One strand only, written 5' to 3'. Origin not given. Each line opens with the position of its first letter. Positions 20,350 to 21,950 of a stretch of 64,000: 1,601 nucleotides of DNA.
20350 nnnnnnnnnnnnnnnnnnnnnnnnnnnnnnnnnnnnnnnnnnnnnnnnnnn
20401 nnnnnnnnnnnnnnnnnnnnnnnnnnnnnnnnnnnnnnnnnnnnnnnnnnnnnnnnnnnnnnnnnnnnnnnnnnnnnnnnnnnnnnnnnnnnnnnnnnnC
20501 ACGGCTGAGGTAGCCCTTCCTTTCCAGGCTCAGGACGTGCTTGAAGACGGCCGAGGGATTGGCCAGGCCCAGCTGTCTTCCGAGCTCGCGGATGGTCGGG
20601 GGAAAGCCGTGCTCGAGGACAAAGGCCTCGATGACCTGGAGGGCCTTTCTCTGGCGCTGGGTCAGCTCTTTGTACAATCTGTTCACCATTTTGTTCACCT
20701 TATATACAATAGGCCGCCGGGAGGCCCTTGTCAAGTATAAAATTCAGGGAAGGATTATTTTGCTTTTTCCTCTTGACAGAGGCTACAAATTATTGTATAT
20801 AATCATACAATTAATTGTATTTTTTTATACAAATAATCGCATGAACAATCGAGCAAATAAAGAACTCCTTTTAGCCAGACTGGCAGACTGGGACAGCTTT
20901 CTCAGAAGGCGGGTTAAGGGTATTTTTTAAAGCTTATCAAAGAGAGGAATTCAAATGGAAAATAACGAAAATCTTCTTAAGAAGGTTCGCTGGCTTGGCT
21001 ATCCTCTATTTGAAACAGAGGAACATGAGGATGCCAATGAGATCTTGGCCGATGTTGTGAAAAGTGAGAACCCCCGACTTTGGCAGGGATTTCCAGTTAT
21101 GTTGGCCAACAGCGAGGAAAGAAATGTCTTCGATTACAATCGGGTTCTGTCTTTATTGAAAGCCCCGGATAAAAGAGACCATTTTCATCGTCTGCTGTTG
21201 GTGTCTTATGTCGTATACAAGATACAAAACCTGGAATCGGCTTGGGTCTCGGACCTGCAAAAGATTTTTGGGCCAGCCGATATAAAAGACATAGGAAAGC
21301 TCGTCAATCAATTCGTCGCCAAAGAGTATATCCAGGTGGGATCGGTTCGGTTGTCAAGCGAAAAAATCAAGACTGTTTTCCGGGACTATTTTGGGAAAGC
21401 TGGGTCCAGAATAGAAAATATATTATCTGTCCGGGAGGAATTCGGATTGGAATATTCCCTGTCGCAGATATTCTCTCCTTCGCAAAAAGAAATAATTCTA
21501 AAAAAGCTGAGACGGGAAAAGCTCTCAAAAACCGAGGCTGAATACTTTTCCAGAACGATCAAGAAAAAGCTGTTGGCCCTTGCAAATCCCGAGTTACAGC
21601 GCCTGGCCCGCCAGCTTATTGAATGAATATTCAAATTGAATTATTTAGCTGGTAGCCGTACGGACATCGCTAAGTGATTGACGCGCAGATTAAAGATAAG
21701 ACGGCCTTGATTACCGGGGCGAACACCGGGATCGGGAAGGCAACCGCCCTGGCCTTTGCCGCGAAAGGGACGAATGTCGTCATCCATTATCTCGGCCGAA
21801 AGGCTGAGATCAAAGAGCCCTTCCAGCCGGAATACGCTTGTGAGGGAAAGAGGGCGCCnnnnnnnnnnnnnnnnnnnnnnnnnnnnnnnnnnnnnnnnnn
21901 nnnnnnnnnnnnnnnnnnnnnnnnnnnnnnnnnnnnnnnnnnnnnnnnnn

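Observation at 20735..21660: AT-rich islet with an orphan 223-aa gene under a promoter occluded by SOS-box-like palindromes, divergent from lexA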

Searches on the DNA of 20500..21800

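Call 55: search_rna_families(source=window, start=20500, end=21800, threshold=evalue, max_evalue=1)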
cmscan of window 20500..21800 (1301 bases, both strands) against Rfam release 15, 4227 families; matches with E-value up to 1: 0.
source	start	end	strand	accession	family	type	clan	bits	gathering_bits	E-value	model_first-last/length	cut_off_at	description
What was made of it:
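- Rfam finds nothing (call 55).
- Tried and rejected: Rfam found nothing in 20500-21800 (call 55).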
